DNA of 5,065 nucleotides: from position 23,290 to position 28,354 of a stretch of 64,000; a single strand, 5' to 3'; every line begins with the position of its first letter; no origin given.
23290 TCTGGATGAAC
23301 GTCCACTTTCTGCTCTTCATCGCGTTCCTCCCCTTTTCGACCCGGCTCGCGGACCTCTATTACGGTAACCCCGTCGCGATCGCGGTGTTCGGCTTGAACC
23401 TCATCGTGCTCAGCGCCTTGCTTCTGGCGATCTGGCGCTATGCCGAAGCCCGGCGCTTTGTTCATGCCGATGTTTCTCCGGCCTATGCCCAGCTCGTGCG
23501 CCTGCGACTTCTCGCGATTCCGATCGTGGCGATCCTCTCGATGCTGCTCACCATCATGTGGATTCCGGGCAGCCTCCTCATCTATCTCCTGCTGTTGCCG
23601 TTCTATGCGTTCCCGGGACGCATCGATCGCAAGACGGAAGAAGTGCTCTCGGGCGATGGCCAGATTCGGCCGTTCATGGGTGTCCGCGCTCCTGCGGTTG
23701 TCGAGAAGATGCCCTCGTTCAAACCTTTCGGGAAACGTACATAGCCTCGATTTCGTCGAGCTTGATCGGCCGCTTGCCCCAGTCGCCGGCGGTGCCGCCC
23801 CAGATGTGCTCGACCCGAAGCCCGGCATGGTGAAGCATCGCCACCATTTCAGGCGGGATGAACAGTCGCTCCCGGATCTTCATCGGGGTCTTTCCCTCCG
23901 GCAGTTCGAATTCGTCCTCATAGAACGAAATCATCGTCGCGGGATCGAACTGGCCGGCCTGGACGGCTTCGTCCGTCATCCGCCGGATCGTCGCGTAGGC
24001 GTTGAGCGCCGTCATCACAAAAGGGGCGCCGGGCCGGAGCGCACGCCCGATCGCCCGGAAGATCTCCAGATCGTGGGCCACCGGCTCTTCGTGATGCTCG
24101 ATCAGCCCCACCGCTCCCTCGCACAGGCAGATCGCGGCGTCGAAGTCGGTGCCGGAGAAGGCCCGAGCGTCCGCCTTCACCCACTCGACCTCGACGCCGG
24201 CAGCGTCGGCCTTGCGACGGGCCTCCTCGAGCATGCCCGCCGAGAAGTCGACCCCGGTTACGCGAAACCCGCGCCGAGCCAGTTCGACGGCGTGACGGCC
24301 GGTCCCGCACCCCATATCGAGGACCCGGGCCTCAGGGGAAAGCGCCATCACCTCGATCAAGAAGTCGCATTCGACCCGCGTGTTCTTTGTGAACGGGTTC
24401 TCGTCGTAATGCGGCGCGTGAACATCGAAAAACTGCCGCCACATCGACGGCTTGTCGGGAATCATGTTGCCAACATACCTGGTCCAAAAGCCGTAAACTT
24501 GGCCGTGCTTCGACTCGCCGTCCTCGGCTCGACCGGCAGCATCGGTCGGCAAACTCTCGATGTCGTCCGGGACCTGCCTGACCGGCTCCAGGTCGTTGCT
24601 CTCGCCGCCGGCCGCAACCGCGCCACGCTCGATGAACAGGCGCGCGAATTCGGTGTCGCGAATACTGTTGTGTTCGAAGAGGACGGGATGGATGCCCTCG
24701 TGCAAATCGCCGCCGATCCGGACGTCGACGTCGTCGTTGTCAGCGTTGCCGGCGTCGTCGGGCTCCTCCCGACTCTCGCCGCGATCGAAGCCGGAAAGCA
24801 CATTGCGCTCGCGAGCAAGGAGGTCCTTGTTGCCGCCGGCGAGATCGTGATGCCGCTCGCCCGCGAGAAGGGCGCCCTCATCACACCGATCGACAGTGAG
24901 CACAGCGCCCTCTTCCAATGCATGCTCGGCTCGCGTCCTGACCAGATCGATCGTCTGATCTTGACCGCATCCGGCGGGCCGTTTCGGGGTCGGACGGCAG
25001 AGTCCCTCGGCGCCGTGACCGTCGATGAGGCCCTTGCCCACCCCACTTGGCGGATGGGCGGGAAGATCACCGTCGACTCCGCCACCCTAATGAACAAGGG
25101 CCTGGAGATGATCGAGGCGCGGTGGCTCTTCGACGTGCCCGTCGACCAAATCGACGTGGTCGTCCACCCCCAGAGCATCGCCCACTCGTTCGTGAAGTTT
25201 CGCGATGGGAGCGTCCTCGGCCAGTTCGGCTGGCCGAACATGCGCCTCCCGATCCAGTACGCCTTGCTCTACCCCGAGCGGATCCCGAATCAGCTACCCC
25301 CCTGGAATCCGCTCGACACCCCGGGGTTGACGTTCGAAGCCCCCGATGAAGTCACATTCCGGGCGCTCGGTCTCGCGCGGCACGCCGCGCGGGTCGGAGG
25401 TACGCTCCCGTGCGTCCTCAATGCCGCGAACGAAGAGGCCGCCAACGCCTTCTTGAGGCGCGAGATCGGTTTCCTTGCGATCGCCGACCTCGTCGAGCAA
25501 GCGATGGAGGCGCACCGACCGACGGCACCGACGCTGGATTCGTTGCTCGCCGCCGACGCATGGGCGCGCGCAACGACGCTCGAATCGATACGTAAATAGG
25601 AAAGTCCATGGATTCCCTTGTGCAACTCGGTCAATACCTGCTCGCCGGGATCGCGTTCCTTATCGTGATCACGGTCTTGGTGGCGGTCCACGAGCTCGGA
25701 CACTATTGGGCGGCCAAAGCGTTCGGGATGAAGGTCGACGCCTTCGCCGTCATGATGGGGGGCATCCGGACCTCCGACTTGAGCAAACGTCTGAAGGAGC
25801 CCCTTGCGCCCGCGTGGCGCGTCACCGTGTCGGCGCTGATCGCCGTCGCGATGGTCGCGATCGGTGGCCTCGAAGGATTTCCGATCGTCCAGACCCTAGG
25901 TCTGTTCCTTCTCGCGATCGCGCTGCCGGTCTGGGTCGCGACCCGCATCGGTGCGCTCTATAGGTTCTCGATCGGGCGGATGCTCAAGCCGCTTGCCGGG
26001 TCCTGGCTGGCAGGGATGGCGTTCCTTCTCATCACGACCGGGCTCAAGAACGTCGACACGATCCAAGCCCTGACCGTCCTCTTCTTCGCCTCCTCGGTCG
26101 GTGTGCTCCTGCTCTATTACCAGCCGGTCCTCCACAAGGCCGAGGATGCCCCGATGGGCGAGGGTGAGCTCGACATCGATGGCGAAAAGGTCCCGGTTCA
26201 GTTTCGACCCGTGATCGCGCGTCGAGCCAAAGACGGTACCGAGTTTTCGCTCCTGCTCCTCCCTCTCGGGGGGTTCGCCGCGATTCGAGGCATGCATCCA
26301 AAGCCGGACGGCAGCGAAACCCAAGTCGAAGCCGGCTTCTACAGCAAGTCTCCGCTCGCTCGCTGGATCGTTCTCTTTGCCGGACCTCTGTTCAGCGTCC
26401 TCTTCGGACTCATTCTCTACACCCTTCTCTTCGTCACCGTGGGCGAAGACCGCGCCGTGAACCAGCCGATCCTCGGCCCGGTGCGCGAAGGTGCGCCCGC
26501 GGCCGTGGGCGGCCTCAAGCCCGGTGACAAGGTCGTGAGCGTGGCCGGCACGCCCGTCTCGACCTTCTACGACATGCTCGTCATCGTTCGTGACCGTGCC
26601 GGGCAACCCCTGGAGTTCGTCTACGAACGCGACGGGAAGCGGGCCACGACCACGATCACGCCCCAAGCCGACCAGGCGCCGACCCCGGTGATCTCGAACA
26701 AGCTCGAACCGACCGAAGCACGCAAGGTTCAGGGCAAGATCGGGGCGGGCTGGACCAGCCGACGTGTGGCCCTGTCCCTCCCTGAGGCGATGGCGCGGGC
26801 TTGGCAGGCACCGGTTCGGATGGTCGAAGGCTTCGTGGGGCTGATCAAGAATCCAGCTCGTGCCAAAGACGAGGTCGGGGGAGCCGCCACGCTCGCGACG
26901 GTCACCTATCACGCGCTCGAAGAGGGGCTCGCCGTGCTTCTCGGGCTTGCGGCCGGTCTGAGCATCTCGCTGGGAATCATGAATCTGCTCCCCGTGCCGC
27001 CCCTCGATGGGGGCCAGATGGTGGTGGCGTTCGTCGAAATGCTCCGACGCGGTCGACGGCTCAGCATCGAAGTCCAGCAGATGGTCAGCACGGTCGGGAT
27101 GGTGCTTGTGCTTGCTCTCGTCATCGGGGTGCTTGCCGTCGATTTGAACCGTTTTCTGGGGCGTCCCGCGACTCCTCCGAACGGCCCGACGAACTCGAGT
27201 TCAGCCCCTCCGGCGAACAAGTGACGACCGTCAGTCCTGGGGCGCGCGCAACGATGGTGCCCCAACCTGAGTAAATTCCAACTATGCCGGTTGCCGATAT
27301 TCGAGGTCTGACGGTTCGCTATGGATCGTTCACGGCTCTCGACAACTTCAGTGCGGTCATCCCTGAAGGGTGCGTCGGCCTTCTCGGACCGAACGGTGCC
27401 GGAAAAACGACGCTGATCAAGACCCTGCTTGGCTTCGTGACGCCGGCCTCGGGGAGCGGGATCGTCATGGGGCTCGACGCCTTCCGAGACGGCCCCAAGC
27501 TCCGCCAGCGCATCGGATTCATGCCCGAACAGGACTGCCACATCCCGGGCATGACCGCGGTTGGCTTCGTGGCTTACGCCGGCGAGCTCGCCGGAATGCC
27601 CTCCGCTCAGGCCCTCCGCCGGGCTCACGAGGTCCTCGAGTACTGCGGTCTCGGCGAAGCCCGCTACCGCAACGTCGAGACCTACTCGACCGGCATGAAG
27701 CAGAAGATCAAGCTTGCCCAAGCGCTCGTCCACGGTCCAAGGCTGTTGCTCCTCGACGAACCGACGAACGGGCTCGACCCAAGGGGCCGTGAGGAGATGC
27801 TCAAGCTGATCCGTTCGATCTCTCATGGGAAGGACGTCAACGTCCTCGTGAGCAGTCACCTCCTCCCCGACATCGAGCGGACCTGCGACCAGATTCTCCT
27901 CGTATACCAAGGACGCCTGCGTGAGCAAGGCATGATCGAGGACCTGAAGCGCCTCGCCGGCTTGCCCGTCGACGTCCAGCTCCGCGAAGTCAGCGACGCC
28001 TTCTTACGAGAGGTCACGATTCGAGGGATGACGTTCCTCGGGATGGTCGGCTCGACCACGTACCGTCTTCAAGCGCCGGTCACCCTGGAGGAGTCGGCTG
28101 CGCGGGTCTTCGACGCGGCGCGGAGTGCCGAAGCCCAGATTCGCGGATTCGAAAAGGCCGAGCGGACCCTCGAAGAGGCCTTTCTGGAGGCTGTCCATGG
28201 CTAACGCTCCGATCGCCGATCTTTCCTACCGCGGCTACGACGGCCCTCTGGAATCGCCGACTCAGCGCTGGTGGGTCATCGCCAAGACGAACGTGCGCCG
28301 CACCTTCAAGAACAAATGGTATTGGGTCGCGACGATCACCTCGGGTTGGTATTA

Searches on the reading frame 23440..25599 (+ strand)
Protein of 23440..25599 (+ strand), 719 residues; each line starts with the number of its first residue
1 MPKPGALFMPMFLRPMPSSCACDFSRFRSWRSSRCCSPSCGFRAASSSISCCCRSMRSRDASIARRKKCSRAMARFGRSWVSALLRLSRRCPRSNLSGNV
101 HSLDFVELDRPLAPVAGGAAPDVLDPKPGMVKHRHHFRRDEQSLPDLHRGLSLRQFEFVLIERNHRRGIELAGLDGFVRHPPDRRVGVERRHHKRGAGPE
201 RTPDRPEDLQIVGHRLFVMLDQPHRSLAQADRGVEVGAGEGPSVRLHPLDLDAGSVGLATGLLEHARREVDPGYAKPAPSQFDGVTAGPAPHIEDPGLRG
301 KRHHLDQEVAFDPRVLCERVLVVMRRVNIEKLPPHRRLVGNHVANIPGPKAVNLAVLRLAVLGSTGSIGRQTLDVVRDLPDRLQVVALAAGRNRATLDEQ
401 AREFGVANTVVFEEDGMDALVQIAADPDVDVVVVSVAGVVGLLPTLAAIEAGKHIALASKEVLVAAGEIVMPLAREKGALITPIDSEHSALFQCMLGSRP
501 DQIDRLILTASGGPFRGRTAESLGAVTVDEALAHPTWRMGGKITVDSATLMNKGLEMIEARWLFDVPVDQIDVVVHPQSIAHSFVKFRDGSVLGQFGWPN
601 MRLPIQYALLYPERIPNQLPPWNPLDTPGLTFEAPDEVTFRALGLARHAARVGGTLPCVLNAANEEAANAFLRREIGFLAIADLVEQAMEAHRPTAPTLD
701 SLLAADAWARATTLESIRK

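Call 24: search_protein_families(library=pfam, proteins=[window:23440-25599:+], max_evalue=0.001)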
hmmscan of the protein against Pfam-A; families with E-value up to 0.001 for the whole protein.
window:23440-25599:+ (719 aa): 4 families
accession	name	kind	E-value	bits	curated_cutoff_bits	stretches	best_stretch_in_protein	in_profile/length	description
PF08436.17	DXP_redisom_C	-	4.6e-38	129.7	26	1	481-564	1-84/84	1-deoxy-D-xylulose 5-phosphate reductoisomerase C-terminal domain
PF13288.12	DXPR_C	-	9.1e-37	126.3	27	1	597-711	2-114/115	DXP reductoisomerase C-terminal domain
PF02670.22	DXP_reductoisom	-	5.5e-31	108.4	21.7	2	359-414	1-56/129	1-deoxy-D-xylulose 5-phosphate reductoisomerase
PF01408.29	GFO_IDH_MocA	-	1e-05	26.6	24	1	358-455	2-89/120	Oxidoreductase family, NAD-binding Rossmann fold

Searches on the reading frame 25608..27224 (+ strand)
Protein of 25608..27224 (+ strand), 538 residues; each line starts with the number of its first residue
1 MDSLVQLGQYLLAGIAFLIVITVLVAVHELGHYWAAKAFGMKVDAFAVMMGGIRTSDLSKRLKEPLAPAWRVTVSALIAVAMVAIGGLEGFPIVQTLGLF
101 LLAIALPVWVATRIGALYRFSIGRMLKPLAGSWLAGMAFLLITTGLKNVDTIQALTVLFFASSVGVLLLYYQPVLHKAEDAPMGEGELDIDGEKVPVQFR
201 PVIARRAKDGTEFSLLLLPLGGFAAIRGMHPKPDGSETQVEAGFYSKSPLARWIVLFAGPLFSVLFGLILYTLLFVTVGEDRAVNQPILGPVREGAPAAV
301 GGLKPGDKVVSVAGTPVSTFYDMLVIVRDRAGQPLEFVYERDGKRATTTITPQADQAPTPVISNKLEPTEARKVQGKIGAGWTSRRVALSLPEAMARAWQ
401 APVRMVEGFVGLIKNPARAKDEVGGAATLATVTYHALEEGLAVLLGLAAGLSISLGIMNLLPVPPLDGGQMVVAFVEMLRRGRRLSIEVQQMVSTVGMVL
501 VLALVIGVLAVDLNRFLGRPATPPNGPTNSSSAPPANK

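Call 24: search_protein_families(library=pfam, proteins=[window:25608-27224:+], max_evalue=0.001)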
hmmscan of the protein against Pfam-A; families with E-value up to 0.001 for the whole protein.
window:25608-27224:+ (538 aa): 4 families
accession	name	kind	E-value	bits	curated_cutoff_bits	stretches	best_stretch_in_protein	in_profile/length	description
PF02163.28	Peptidase_M50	-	2.9e-49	167.9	27.2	2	193-504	29-221/221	Peptidase family M50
PF13180.12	PDZ_2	-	3e-06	27.8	27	1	292-350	19-78/80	PDZ domain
PF17820.7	PDZ_6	-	4.7e-06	26.7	27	1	292-321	5-34/54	PDZ domain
PF00595.29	PDZ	-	0.00035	21.3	23.2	1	292-335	32-76/81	PDZ domain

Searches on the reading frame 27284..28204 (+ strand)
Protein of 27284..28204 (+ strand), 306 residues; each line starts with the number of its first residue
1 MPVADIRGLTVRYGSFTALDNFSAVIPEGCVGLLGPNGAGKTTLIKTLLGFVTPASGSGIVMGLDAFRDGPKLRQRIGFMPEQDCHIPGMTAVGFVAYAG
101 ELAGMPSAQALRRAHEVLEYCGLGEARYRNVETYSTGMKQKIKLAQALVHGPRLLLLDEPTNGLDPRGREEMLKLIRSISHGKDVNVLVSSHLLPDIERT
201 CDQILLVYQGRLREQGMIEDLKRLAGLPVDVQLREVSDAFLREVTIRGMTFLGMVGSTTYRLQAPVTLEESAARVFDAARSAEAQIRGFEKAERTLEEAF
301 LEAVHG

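Call 24: search_protein_families(library=pfam, proteins=[window:27284-28204:+], max_evalue=0.001)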
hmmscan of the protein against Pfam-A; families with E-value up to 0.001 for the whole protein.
window:27284-28204:+ (306 aa): 3 families
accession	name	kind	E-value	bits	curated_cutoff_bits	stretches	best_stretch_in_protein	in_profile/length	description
PF00005.33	ABC_tran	-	5.3e-27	95.5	25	1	28-162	10-137/137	ABC transporter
PF13304.12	AAA_21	-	1.5e-13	52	27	1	119-192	223-298/304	AAA domain, putative AbiEii toxin, Type IV TA system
PF13401.12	AAA_22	-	0.00014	22.6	27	1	28-189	5-120/130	AAA domain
